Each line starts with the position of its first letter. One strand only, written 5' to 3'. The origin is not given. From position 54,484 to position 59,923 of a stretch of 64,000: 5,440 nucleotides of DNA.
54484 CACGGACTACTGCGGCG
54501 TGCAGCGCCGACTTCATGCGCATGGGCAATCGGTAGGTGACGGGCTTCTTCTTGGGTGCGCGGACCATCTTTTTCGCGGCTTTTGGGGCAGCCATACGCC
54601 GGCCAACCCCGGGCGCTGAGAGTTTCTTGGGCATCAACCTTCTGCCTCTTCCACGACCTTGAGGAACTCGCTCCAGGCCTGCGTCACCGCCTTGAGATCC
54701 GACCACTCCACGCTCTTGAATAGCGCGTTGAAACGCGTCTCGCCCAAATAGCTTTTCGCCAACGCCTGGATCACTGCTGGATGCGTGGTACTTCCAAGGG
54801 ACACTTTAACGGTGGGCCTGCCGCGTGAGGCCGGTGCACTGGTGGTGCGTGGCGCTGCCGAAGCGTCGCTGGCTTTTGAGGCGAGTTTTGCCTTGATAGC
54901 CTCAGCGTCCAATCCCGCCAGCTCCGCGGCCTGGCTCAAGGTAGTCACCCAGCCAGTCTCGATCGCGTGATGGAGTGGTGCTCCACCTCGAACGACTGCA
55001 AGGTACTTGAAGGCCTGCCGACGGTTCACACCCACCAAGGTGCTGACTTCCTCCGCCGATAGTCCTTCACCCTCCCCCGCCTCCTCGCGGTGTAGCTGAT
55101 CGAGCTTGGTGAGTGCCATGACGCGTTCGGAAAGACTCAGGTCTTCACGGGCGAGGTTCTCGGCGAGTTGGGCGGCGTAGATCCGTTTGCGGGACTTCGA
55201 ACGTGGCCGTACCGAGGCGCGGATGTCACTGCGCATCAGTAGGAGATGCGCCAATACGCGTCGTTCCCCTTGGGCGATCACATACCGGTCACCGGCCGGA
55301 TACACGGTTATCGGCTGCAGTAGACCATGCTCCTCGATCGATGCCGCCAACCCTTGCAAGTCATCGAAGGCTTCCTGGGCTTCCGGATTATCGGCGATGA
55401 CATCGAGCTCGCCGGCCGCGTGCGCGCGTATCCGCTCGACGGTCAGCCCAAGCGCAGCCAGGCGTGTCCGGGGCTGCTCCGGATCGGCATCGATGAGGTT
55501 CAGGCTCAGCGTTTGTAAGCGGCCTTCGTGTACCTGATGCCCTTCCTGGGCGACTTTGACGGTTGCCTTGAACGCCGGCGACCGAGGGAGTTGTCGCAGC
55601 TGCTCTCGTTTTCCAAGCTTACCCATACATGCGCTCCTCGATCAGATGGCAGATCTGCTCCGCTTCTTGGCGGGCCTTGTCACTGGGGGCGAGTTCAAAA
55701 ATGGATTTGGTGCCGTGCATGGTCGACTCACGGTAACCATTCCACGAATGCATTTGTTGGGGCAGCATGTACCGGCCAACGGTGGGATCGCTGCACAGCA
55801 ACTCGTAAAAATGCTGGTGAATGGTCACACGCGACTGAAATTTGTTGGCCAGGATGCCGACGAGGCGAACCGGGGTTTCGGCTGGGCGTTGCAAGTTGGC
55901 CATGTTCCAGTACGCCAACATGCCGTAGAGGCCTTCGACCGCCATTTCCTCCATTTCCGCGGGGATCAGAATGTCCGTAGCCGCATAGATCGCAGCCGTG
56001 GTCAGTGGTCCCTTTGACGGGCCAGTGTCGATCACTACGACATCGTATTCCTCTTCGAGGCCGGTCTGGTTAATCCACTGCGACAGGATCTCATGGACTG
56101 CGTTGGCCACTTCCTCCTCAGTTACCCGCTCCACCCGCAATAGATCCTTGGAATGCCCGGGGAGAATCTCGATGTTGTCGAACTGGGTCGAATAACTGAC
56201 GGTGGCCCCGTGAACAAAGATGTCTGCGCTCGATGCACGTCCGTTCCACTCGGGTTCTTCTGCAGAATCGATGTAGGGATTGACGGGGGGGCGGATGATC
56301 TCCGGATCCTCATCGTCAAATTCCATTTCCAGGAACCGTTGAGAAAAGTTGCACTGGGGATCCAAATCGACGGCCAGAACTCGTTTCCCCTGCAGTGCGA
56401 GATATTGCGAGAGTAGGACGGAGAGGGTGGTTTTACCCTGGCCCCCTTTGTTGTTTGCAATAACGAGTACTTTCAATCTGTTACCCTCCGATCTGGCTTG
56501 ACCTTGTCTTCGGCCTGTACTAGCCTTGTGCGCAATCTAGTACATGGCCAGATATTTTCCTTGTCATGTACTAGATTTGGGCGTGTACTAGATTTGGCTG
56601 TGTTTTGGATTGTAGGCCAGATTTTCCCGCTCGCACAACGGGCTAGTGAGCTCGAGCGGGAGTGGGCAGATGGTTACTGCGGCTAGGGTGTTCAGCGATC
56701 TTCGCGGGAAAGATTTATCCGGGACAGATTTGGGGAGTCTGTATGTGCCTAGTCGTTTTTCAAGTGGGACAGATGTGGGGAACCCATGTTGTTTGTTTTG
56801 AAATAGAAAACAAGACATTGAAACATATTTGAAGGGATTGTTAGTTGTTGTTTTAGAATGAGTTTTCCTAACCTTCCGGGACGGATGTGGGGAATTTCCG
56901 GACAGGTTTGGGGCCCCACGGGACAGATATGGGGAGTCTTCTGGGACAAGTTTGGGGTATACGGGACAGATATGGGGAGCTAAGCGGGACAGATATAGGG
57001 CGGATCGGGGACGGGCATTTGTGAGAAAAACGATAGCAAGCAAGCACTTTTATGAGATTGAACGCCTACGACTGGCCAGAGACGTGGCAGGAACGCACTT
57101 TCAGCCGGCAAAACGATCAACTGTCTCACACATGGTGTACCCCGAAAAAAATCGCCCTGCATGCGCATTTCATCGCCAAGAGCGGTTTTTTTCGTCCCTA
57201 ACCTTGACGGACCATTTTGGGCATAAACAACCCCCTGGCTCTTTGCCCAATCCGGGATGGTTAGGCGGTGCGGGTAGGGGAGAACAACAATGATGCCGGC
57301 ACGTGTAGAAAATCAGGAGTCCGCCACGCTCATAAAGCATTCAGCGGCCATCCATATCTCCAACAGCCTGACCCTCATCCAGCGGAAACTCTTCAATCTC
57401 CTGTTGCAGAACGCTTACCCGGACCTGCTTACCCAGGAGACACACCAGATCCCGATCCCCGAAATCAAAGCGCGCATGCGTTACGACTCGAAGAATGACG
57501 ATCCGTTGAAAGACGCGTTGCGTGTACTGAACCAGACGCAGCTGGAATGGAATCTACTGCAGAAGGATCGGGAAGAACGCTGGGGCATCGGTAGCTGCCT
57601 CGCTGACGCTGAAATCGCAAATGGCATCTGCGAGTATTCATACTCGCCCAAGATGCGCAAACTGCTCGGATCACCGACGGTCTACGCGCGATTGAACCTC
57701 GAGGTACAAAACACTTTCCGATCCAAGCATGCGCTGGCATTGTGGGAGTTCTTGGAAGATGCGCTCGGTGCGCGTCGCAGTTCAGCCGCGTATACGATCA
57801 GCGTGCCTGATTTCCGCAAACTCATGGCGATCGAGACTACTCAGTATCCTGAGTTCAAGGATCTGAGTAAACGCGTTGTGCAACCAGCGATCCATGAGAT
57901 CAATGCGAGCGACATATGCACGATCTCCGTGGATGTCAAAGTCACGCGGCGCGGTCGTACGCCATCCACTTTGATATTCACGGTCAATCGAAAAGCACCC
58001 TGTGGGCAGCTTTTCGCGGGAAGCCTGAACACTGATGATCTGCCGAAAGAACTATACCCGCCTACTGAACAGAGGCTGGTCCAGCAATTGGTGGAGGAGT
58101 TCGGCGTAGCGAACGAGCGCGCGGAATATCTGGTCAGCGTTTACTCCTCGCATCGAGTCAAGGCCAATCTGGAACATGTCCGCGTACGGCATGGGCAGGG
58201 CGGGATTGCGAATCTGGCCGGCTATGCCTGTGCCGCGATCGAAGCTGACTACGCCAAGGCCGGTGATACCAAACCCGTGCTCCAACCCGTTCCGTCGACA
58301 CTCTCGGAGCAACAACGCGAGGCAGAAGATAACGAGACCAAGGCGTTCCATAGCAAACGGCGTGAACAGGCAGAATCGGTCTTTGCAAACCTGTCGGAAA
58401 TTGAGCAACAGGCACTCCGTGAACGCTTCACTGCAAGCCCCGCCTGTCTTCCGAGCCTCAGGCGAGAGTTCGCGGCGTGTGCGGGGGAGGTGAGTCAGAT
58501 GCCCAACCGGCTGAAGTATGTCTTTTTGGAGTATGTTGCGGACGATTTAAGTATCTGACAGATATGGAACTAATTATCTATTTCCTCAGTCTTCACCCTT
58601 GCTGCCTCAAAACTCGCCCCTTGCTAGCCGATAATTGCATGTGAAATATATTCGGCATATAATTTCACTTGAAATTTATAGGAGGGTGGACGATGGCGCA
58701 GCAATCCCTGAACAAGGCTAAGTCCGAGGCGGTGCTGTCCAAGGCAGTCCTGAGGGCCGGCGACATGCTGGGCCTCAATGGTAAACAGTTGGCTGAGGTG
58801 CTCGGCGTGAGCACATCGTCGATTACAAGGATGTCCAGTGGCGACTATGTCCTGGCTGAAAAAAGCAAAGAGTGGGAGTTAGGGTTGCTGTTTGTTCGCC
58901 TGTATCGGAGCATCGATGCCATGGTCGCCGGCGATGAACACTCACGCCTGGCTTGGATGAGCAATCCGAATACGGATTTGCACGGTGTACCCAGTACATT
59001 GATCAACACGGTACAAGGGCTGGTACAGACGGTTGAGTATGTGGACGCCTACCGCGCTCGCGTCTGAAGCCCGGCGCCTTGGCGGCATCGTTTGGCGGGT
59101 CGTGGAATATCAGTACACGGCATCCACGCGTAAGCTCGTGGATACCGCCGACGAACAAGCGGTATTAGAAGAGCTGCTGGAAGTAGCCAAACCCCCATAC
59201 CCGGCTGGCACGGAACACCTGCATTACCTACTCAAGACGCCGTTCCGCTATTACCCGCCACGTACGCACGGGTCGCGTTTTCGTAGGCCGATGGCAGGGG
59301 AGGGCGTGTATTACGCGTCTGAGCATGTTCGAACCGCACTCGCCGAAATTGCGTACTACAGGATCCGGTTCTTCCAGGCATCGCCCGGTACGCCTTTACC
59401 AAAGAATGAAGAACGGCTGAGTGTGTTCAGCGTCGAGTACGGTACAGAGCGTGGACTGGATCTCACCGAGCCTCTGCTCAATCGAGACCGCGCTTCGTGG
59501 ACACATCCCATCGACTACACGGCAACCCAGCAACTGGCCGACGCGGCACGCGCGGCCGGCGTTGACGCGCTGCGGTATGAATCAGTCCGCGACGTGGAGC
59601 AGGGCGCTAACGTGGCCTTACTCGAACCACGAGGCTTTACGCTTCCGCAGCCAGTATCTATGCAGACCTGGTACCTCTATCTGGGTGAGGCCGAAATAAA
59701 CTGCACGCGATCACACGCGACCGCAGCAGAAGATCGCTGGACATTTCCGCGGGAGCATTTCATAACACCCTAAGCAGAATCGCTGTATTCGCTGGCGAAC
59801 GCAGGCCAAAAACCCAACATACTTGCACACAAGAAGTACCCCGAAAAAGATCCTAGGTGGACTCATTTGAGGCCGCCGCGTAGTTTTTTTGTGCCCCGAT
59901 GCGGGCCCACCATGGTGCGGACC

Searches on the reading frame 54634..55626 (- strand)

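Call 12: search_protein_families(library=pfam, proteins=[window:54634-55626:-], max_evalue=0.001)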
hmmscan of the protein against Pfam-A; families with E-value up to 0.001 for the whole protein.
window:54634-55626:- (330 aa): 1 family
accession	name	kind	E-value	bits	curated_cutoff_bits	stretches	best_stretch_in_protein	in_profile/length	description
PF02195.25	ParB_N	-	3.6e-10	40.2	26.3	1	81-158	18-94/95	ParB N-terminal domain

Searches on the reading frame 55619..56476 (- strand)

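Call 12: search_protein_families(library=pfam, proteins=[window:55619-56476:-], max_evalue=0.001)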
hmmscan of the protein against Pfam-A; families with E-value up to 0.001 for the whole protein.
window:55619-56476:- (285 aa): 7 families
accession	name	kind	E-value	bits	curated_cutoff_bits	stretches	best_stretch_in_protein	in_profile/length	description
PF13614.12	AAA_31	-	1.1e-30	107.4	27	1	1-191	1-165/177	AAA domain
PF01656.29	CbiA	-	1.4e-19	70.7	25.4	1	4-234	1-107/125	CobQ/CobB/MinD/ParA nucleotide binding domain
PF09140.17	MipZ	-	4.6e-11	43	20.7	1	3-115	2-117/262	ATPase MipZ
PF02374.21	ArsA_ATPase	-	1.2e-08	35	24.3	1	6-154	5-135/305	Anion-transporting ATPase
PF06564.18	CBP_BcsQ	-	3.2e-07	30.6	21.3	1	1-41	1-41/234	Cellulose biosynthesis protein BcsQ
PF10609.15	ParA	-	2.8e-05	24.1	27.1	1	2-39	4-41/246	NUBPL iron-transfer P-loop NTPase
PF16575.11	CLP1_P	-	0.00014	22.2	26.6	0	13-40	5-32/188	mRNA cleavage and polyadenylation factor CLP1 P-loop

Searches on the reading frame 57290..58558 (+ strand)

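Call 14: search_protein_families(library=pfam, proteins=[window:57290-58558:+], max_evalue=0.01)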
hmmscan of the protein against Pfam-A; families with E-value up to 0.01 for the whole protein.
window:57290-58558:+ (422 aa): 2 families
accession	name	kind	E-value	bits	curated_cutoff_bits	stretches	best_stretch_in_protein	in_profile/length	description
PF01051.27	Rep3_N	-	5.8e-20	72.5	22.4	1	15-155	3-140/141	Initiator Replication protein, WH1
PF21205.3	Rep3_C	-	1.3e-12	48.2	21.1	1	171-231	1-58/59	Initiator Rep protein, WH2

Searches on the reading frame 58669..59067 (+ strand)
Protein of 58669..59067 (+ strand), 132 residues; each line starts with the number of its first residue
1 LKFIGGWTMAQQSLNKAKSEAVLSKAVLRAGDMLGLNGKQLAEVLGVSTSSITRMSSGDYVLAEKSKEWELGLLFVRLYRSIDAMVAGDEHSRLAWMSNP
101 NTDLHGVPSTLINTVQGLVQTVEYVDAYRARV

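Call 15: search_protein_families(library=pfam, proteins=[window:58669-59067:+], max_evalue=0.05)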
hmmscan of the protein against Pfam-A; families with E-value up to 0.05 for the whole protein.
window:58669-59067:+ (132 aa): 4 families
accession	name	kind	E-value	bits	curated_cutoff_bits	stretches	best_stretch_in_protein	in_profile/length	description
PF20432.4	Xre-like-HTH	-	3.8e-09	37.1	25.8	1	17-77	5-63/63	Antitoxin Xre-like helix-turn-helix domain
PF09722.15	Xre_MbcA_ParS_C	-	4e-09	36.8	24.5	1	86-130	5-50/51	Antitoxin Xre/MbcA/ParS C-terminal toxin-binding domain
PF01381.28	HTH_3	-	0.022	15.2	23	1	34-58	8-32/55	Helix-turn-helix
PF13560.12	HTH_31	-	0.031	15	27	1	35-61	14-40/64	Helix-turn-helix domain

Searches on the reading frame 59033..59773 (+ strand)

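Call 14: search_protein_families(library=pfam, proteins=[window:59033-59773:+], max_evalue=0.01)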
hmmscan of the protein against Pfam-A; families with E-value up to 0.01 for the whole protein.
window:59033-59773:+ (246 aa): 1 family
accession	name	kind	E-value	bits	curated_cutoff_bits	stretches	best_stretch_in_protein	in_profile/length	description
PF08808.17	RES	-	1.3e-35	123.1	23.2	1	61-213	6-152/157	RES domain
